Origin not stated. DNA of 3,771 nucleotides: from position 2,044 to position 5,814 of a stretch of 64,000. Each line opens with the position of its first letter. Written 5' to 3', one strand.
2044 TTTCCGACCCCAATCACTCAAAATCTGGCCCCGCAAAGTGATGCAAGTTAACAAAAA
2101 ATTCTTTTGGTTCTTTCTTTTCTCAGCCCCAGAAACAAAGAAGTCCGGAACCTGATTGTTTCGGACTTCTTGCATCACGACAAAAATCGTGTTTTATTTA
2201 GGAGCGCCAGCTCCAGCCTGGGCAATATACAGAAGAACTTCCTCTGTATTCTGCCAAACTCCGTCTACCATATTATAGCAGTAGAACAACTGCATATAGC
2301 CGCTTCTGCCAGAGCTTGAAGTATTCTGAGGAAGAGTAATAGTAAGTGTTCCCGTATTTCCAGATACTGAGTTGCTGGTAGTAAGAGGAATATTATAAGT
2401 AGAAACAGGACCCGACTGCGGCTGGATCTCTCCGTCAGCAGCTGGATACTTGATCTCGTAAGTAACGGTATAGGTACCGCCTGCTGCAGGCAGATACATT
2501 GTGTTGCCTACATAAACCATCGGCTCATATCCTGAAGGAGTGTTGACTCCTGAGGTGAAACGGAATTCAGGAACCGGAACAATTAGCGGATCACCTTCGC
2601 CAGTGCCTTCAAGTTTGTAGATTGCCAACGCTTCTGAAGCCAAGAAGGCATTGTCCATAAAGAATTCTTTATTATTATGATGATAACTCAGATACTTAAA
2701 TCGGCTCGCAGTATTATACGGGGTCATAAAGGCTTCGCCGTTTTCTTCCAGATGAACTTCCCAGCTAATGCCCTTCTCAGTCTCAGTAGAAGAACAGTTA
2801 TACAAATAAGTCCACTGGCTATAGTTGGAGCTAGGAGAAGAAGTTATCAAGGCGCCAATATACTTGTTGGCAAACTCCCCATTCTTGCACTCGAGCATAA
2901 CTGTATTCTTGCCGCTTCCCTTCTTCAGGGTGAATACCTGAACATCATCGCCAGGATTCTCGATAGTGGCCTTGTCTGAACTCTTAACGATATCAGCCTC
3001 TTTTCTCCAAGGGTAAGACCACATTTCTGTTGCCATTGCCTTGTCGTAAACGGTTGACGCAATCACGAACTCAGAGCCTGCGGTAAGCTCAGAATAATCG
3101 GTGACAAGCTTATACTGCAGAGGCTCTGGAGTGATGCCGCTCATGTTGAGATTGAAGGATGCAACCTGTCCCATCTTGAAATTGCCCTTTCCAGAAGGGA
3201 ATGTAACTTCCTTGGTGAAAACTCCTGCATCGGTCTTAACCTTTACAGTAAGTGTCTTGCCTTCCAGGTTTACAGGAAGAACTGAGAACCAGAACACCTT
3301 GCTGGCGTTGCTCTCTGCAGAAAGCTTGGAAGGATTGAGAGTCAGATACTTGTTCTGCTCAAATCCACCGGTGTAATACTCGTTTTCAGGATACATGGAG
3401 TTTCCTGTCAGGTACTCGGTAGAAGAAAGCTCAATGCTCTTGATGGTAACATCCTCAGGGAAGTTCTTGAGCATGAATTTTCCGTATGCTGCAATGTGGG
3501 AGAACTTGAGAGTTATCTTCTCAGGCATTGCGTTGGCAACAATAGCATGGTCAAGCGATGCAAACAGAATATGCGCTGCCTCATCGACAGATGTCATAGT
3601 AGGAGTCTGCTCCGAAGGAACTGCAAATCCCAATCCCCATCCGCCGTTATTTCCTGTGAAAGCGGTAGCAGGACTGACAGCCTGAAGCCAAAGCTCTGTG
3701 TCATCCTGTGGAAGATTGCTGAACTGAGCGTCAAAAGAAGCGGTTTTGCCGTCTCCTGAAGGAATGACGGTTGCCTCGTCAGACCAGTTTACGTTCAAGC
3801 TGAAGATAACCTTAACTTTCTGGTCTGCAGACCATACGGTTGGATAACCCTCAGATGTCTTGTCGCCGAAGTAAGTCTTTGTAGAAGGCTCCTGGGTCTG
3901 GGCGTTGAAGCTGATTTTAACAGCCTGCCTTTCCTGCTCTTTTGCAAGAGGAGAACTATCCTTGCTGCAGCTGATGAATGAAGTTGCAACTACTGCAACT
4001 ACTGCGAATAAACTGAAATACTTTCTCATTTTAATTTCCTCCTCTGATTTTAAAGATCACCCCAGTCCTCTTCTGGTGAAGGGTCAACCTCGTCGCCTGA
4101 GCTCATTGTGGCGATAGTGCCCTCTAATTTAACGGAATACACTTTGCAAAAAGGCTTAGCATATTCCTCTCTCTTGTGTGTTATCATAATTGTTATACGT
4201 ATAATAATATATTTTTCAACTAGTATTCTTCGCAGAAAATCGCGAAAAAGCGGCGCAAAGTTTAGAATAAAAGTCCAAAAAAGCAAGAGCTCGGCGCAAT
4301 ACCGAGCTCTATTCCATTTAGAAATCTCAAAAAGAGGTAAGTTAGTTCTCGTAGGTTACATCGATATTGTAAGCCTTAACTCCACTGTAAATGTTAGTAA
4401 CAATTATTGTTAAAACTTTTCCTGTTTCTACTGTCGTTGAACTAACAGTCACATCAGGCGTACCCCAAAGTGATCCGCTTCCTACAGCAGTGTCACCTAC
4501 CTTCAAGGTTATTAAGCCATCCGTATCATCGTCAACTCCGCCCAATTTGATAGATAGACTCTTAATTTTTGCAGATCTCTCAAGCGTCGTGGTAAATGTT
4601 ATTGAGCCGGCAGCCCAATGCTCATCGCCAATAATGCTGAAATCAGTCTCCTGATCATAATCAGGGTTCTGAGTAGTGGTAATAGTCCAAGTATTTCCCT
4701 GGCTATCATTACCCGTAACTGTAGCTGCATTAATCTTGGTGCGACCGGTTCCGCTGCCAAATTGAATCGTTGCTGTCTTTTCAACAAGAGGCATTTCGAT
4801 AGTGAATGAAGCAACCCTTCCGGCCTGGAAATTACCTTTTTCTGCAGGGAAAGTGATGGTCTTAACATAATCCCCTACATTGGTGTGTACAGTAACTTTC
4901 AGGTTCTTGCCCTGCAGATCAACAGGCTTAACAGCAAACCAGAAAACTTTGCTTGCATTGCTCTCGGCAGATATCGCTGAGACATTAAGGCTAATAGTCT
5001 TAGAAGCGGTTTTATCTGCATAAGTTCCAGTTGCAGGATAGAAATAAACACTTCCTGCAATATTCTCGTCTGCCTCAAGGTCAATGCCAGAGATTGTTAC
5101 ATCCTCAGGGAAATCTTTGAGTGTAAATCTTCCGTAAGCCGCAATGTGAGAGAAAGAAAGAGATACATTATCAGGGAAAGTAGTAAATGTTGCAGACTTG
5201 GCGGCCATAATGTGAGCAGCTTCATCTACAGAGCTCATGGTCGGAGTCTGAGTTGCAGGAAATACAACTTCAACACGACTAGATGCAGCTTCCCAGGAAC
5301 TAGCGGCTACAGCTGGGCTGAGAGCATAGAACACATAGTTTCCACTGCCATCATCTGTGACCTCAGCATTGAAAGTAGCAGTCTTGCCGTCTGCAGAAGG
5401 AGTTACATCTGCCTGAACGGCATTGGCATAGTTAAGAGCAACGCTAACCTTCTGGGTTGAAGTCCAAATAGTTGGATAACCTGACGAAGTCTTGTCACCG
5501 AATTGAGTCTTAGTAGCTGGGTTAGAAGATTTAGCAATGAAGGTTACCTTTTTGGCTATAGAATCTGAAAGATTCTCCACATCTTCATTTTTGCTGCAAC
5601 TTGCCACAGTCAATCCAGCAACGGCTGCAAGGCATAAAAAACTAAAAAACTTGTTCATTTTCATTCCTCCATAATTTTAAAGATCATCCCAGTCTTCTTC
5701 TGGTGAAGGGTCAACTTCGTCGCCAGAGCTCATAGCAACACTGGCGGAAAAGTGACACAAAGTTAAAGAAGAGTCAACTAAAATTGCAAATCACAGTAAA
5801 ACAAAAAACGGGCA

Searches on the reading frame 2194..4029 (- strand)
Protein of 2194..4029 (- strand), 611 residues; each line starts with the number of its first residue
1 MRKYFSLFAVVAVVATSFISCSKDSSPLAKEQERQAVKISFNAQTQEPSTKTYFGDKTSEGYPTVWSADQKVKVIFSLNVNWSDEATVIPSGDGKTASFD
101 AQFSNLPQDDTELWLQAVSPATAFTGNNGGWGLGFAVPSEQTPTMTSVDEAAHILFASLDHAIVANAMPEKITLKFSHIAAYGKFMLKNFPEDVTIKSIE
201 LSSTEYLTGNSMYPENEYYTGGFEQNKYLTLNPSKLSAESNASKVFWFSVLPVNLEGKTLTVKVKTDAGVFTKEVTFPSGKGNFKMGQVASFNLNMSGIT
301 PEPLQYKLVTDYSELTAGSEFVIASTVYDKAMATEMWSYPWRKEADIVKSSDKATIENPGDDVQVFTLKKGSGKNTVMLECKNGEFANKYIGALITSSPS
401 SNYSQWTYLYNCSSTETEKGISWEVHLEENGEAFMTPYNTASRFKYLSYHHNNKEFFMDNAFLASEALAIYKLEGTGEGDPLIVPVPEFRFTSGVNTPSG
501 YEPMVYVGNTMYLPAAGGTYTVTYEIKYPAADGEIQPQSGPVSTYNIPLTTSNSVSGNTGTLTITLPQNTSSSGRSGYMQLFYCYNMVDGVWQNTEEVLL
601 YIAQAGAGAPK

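Call 5: search_protein_families(library=pfam, proteins=[window:2194-4029:-], max_evalue=1)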
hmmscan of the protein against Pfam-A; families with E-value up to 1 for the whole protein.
window:2194-4029:- (611 aa): 1 family
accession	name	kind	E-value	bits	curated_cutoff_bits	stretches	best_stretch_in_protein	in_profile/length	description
PF13004.13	BACON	-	0.026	14.9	25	1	551-579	24-43/61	Putative binding domain, N-terminal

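Call 7: search_protein_families(library=ncbifam, proteins=[window:2194-4029:-], max_evalue=1)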
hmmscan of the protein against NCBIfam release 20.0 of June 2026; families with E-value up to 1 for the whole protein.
window:2194-4029:- (611 aa): 1 family
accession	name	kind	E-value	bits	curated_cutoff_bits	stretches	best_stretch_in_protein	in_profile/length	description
NF050142.1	PG1828_fam_lipo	equivalog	0.11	13.3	50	1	1-26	1-24/59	PG1828 family lipoprotein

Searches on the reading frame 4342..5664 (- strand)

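Call 5: search_protein_families(library=pfam, proteins=[window:4342-5664:-], max_evalue=1)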
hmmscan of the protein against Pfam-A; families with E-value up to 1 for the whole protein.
window:4342-5664:- (440 aa): 2 families
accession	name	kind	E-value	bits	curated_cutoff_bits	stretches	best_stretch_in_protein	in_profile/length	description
PF07987.16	DUF1775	-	0.12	13.1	25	1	253-302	63-113/146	Domain of unkown function (DUF1775)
PF23001.1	MBTP1_N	-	0.22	12.3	27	1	319-370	28-76/80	Membrane-bound Site-1 Protease Family N-terminal domain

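Call 7: search_protein_families(library=ncbifam, proteins=[window:4342-5664:-], max_evalue=1)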
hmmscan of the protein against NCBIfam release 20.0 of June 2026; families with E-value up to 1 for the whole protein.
window:4342-5664:- (440 aa): 3 families
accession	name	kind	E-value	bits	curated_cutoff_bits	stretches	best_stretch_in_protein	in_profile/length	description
NF053689.1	BamJ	equivalog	0.0072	16.6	100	1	3-96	1-94/184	BamJ family beta-barrel-assembly machinery protein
NF050142.1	PG1828_fam_lipo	equivalog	0.018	15.8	50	1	3-40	1-37/59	PG1828 family lipoprotein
NF033216.1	lipo_YgdI_YgdR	subfamily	0.25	11.3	42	0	8-29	4-25/71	YgdI/YgdR family lipoprotein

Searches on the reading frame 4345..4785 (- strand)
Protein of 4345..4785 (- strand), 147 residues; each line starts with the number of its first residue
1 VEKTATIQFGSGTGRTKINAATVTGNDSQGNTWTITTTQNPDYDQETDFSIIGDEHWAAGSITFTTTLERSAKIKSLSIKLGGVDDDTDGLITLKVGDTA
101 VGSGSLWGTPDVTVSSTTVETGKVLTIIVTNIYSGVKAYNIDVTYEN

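Call 14: search_protein_families(library=pfam, proteins=[window:4345-4785:-], max_evalue=10)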
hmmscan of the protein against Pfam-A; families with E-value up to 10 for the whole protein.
seq(147 aa): 2 families
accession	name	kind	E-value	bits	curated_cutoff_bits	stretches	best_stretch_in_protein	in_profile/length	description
PF23001.1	MBTP1_N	-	0.043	14.6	27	1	26-77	28-76/80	Membrane-bound Site-1 Protease Family N-terminal domain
PF18316.7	S-l_SbsC_C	-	2.9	8.9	26.6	1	10-41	3-34/86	S-layer protein SbsC C-terminal domain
